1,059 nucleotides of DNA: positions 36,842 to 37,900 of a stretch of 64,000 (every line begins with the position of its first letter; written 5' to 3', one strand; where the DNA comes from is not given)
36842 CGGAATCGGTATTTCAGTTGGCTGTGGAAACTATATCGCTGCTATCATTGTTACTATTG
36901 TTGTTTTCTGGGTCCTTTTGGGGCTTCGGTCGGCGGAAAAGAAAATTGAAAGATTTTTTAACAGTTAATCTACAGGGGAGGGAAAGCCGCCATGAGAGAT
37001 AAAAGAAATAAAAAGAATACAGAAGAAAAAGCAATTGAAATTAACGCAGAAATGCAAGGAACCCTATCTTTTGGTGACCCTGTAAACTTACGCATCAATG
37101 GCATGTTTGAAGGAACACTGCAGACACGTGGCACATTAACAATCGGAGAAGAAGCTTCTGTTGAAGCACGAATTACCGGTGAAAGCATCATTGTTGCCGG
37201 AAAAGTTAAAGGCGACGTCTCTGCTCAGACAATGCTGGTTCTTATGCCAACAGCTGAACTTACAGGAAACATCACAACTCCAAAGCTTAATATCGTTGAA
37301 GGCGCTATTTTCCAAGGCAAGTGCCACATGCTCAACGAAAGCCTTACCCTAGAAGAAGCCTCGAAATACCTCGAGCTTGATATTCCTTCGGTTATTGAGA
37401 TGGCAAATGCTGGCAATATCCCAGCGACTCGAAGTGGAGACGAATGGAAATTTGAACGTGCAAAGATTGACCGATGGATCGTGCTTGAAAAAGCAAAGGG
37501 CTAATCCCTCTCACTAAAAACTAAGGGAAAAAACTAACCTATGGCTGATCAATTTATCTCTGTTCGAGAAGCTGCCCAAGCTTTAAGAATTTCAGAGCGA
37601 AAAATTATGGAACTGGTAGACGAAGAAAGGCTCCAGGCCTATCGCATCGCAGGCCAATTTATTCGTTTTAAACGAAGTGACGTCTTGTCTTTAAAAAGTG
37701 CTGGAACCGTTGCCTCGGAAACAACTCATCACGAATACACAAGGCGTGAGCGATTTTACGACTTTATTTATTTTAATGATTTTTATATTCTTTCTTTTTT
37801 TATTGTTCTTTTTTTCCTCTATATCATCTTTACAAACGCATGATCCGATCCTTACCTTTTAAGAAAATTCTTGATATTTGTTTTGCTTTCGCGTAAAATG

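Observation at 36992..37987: Bactofilin fused to an excisionase-type HTH, followed by an HTH-plus-TM protein and a tRNA(CAU) gene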

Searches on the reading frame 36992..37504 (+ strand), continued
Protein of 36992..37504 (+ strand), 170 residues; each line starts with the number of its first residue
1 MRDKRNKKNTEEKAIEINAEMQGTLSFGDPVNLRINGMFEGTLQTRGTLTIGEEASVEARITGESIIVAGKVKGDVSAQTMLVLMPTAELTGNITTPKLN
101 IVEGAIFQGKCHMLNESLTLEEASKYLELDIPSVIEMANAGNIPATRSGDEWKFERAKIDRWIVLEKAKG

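Call 64: find_homologous_proteins(query=P0271, max_evalue=0.00001)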
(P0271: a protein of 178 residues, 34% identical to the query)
Query P0271 (178 aa): 9 proteins with E <= 0.00001 among 51 candidates.
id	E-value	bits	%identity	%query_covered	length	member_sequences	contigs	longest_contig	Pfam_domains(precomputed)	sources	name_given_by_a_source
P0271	1.6e-113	395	100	100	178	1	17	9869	PF12728.14,PF04519.20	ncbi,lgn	-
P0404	1.1e-12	67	41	58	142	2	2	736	PF04519.20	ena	-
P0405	2.0e-12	66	43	58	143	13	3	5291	PF04519.20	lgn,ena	-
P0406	2.9e-12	65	38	62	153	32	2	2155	PF04519.20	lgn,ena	-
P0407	3.6e-12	65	41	58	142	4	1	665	PF04519.20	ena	-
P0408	7.2e-12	64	40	60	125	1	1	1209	PF04519.20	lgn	-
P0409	3.3e-8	52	31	62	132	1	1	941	PF04519.20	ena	-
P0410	5.7e-7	48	30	64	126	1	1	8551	PF04519.20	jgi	jgi:cytoskeletal protein CcmA (bactofilin family)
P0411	3.0e-6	46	32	48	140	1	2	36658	PF04519.20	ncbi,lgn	-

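Call 74: find_related_loci(query=A1, collection=viral_contigs, flank=3000)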
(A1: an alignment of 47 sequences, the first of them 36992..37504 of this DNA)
Query A1 (170 aa) in viral_contigs; peptide patterns used: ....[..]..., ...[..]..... (x = any residue, [..] = any of these).
15 stretches matched a pattern, but none encodes a relative of the query by tblastn (E <= 1e-3).

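Call 75: search_dna_similar(query=window:36992-37504:+, collection=plasmids, mode=protein, max_rows=8, max_evalue=0.001)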
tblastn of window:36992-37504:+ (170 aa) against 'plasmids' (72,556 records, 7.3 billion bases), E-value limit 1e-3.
Records with a match: 32; places in all: 33; records where one place covers at least 80% of the query: 0.
Best place of each record, by identity: <60% 32.
By first word of the organism name: Salmonella 17; Providencia 5; Leptospira 2; Acetoanaerobium 1; Rhodovastum 1; Paenibacillus 1; Chondrinema 1; Candidatus 1; Cupriavidus 1; Roseibium 1; and 1 more.
By predicted mobility (MOB-suite, as given by PLSDB): conjugative 21; non-mobilizable 10; mobilizable 1.
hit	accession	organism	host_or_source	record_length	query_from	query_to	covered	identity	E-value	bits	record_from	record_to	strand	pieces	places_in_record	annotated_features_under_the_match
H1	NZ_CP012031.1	Leptospira borgpetersenii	Rattus,animal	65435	32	163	78%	32.6%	3e-11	67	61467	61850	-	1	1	polymer-forming cytoskeletal protein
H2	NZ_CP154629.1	Acetoanaerobium noterae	cell culture,Sludge of a digestion ...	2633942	33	117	50%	41.2%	2e-12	71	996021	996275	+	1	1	none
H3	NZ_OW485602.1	Rhodovastum atsumiense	-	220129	32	130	58%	33.3%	5e-4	47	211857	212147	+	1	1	polymer-forming cytoskeletal protein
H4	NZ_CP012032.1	Leptospira borgpetersenii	Rattus,animal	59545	32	109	46%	35.9%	3e-7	56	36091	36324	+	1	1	polymer-forming cytoskeletal protein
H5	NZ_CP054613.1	Paenibacillus cellulosilyticus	cell culture,soil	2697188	33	113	48%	33.3%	3e-8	59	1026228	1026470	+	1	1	none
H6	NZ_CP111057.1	Chondrinema litorale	Seaweed,red alga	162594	112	163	31%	42.3%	2e-4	48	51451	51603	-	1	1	helix-turn-helix domain-containing protein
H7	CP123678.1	Salmonella enterica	animal-swine-market swine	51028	107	170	38%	33.8%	3e-5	50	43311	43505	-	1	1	helix-turn-helix domain-containing protein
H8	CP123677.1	Salmonella enterica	animal-swine-market swine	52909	107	170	38%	33.8%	3e-5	50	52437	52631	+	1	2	helix-turn-helix domain-containing protein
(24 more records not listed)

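Call 76: search_dna_similar(query=window:36992-37504:+, collection=phages, mode=protein, max_rows=8, max_evalue=0.001)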
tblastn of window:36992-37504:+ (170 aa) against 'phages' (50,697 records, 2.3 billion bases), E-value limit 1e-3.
No match.

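Call 77: get_annotated_region(hit=H1, flank=4000)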
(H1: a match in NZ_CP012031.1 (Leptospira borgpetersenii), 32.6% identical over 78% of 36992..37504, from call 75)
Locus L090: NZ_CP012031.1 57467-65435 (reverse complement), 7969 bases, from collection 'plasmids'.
description: Leptospira borgpetersenii serovar Ballum strain 56604 plasmid lbp1, complete sequence
organism: Leptospira borgpetersenii (NCBI taxid 280505)
taxonomy: Bacteria; Spirochaetota; Spirochaetia; Leptospirales; Leptospiraceae; Leptospira; Leptospira borgpetersenii
host: -; source: Rattus,animal; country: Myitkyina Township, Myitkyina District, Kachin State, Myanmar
typing (MOB-suite, as given by PLSDB): non-mobilizable
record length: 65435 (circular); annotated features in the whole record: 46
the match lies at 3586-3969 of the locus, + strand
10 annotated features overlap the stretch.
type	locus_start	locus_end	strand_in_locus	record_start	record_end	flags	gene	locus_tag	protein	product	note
CDS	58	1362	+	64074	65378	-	-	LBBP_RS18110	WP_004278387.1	hypothetical protein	-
CDS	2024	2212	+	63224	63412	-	-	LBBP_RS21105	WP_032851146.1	hypothetical protein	-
CDS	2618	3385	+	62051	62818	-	-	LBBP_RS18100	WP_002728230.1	hypothetical protein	-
CDS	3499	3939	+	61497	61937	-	-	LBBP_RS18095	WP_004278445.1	polymer-forming cytoskeletal protein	-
CDS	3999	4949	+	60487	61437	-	-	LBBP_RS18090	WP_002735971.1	4-hydroxythreonine-4-phosphate dehydrogenase PdxA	-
CDS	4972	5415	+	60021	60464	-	-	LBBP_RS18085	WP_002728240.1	hypothetical protein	-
CDS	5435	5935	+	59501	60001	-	-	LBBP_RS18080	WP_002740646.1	tetratricopeptide repeat protein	-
CDS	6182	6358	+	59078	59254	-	-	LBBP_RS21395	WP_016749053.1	hypothetical protein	-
CDS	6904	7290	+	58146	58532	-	-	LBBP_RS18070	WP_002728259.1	hypothetical protein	-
CDS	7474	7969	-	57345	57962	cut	tmk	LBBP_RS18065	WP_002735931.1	dTMP kinase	GO:0015949 - nucleobase-containing small molecule interconversion [Evidence IEA]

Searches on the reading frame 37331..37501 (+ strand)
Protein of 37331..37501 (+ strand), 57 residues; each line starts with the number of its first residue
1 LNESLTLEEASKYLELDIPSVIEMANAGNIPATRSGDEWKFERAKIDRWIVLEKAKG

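Call 38: search_solved_structures(query=window:37331-37501:+, max_evalue=10, show_alignments=5)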
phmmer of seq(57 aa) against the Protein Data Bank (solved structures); distinct sequences matched with E-value up to 10: 1.
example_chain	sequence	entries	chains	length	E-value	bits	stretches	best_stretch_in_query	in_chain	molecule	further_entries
5cwl_A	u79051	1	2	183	0.93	13.2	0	3-44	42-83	Designed helical repeat protein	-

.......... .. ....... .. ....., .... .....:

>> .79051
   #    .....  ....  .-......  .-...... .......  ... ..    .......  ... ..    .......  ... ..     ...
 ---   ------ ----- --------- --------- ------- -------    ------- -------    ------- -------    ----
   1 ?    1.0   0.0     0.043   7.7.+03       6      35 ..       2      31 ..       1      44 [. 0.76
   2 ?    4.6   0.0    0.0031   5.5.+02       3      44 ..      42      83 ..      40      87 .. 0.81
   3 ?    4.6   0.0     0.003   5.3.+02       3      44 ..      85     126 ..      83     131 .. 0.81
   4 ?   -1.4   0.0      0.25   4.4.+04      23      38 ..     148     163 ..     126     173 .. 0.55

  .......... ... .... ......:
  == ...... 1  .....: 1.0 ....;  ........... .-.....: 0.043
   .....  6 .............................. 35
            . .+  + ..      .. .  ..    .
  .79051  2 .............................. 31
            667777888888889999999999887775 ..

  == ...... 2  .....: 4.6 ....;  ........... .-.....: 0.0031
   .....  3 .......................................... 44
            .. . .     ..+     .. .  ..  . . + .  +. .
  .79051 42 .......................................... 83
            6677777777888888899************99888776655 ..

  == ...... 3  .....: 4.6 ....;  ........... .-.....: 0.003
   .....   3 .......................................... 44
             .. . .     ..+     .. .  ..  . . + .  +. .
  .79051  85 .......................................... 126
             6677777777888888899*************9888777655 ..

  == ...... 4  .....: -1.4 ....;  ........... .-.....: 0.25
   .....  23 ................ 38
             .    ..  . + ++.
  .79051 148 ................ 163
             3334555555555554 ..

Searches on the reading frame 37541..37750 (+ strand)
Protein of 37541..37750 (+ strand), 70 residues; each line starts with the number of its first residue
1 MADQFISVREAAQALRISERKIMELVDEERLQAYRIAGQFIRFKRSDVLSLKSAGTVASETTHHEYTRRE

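Call 39: search_solved_structures(query=window:37541-37750:+, max_evalue=10, show_alignments=5)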
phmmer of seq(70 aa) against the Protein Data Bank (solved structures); distinct sequences matched with E-value up to 10: 2.
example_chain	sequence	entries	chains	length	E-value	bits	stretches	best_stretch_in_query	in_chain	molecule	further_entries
4j2n_A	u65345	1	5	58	1.2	13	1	6-51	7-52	Gp37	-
7uqz_K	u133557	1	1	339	1.3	13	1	23-52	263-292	Proteasome-interacting protein CIC1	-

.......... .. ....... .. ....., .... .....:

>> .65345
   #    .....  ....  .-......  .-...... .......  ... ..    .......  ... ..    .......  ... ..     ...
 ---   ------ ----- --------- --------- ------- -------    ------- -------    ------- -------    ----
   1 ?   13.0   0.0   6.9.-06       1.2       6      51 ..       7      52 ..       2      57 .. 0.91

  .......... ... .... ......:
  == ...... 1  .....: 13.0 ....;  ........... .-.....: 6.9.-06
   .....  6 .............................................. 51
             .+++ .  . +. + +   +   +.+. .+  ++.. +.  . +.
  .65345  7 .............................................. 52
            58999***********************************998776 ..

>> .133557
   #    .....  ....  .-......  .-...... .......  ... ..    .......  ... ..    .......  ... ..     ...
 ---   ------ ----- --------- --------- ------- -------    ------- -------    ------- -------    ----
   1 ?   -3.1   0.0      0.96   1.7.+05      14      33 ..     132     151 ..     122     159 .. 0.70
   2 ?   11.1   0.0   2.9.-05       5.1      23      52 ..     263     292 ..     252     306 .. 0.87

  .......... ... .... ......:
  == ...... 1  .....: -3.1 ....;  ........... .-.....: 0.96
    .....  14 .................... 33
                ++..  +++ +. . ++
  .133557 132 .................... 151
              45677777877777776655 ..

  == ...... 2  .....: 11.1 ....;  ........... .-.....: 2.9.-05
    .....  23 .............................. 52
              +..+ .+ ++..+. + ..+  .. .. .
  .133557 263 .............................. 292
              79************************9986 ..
